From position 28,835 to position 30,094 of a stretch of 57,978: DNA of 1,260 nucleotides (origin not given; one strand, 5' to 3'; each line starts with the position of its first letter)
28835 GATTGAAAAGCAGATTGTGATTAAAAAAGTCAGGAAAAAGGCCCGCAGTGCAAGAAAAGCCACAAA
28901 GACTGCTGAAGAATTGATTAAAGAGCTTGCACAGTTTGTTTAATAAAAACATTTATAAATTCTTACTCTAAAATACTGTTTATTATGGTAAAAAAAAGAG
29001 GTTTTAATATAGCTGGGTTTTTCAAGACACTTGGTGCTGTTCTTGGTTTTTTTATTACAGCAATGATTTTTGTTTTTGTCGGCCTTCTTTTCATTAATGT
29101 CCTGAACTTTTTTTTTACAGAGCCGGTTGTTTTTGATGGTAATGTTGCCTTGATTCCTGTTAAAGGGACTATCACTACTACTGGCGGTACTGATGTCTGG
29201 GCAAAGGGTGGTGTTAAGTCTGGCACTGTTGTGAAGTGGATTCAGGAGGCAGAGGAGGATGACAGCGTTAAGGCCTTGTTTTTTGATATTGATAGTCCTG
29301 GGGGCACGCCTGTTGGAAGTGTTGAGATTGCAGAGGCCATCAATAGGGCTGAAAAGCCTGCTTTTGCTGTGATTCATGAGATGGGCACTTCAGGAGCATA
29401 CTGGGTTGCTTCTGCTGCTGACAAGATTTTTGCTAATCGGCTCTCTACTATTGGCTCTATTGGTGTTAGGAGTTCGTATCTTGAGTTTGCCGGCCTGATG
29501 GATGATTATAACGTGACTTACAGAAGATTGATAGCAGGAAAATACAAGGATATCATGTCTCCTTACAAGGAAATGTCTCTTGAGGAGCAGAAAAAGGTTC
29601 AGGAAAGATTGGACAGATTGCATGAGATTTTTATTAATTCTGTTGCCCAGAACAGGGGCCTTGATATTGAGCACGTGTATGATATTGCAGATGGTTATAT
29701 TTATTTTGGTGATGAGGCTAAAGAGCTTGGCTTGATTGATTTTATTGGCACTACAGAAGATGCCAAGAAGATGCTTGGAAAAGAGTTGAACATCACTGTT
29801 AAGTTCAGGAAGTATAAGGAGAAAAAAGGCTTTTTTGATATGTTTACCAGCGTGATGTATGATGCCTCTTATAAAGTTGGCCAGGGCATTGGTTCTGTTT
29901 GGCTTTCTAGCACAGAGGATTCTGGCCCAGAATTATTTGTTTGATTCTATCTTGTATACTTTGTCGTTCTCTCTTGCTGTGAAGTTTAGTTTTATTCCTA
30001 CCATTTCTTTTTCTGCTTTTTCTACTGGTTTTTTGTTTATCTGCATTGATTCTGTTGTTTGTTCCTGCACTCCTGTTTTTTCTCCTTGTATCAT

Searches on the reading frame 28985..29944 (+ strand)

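Call 92: search_protein_families(library=pfam, proteins=[window:28985-29944:+], max_evalue=0.001)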
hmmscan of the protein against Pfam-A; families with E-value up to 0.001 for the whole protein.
window:28985-29944:+ (319 aa): 2 families
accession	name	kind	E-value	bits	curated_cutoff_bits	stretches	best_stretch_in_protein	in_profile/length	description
PF01343.23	Peptidase_S49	-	5.1e-42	143.9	24.9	1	120-269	3-152/154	Peptidase family S49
PF25145.1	NfeD1b_N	-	1.3e-07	31.8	40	1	85-162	22-98/189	NfeD1b, N-terminal domain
